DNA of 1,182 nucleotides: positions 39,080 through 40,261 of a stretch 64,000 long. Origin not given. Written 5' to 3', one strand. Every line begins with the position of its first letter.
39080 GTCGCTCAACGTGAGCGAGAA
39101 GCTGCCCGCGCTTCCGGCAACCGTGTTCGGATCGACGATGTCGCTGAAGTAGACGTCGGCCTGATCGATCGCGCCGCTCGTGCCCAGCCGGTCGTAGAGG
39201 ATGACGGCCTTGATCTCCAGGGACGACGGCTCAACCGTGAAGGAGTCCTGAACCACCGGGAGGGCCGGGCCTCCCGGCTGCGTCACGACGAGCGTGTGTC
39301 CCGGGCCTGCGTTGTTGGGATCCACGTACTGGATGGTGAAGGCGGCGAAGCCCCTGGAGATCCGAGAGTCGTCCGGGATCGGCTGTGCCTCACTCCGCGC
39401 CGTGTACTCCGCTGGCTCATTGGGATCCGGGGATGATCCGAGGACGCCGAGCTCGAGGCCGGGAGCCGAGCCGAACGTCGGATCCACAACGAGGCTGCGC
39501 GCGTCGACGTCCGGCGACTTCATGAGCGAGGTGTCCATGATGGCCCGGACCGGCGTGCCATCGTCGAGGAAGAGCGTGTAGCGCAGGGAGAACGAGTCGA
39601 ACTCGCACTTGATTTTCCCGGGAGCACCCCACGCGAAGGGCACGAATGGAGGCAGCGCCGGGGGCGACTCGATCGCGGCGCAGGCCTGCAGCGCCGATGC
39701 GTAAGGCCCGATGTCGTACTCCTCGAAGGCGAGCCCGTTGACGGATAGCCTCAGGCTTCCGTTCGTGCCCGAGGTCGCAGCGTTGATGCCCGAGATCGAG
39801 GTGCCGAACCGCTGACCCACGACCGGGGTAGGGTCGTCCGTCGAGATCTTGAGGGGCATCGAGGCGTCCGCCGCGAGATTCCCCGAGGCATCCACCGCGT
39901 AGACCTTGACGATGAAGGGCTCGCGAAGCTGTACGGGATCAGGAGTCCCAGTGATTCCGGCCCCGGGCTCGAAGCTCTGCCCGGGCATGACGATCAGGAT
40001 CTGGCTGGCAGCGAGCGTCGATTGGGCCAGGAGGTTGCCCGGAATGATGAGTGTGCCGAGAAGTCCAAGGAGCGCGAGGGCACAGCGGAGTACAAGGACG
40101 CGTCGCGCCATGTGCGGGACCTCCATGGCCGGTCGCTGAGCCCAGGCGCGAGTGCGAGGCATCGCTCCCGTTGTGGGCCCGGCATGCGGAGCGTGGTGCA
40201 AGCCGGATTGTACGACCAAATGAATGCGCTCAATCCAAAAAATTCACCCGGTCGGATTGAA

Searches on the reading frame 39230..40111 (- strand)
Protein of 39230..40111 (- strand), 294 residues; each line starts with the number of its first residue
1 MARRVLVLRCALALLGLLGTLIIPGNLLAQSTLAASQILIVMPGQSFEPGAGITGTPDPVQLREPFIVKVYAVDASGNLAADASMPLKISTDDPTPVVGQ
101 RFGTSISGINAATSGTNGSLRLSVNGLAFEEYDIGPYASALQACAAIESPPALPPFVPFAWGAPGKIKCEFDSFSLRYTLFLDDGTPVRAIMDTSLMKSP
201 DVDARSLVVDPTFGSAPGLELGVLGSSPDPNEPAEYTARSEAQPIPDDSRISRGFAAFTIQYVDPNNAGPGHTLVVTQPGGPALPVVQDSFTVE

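Call 64: find_homologous_proteins(query=window:39230-40111:-, max_evalue=0.001)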
Query window:39230-40111:- (294 aa): 2 proteins with E <= 0.001 among 8000 candidates.
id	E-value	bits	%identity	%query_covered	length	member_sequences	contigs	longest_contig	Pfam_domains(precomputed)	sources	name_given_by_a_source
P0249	3.5e-8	51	45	21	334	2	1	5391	PF19266.5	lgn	-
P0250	5.7e-8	51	44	30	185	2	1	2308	PF19266.5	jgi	jgi:hypothetical protein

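Call 76: find_encoding_contigs(protein=P0249, flank=6000, max_places=3)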
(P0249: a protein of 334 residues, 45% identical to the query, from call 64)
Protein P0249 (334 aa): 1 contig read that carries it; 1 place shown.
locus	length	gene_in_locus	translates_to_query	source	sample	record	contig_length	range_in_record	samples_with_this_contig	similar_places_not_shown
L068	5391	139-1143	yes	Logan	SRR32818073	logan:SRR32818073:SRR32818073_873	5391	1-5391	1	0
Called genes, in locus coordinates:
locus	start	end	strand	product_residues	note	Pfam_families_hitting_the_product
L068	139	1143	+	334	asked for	PF19266:CIS_tube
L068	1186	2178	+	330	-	PF04794:YdjC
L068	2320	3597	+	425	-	PF07676:PD40 (faint), PF26549:Tricorn_N (faint), PF26550:Tricorn_2nd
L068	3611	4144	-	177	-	PF13302:Acetyltransf_3, PF13523:Acetyltransf_8 (weak), PF00583:Acetyltransf_1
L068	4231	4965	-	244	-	PF05988:DUF899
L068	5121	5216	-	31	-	-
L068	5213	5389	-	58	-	?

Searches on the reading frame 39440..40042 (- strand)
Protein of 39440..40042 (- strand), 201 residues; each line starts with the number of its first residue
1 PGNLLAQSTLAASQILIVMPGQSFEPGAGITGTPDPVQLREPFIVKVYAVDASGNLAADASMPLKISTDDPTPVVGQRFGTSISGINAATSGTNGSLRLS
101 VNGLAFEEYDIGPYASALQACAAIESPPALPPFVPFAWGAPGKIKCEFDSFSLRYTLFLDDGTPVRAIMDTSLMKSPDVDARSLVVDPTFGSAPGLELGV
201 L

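Call 84: predict_structure(alignment_id=A3)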
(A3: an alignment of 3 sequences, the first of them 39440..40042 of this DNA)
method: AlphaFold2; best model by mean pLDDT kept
length: 201 residues; sequences in the alignment: 3
mean_pLDDT: 30.0   pTM: 0.23
mean pLDDT of the five models: 30.0, 29.8, 28.5, 26.3, 25.3
residues with pLDDT >= 90: 0; 70-90: 0; 50-70: 0; < 50: 201
segments of 3 or more residues with pLDDT < 50: 1-201
pLDDT, mean of each block of 10 residues (from residue 1): 36 37 27 29 35 36 28 24 27 34 35 29 26 25 23 32 37 28 28 24 20
secondary structure, 60 per line:
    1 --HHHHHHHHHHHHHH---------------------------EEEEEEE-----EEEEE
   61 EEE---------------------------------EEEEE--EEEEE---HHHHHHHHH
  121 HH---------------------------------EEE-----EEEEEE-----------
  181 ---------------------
elements in order: H3-16 E44-50 E56-63 E97-101 E104-108 H112-122 E156-158 E164-169
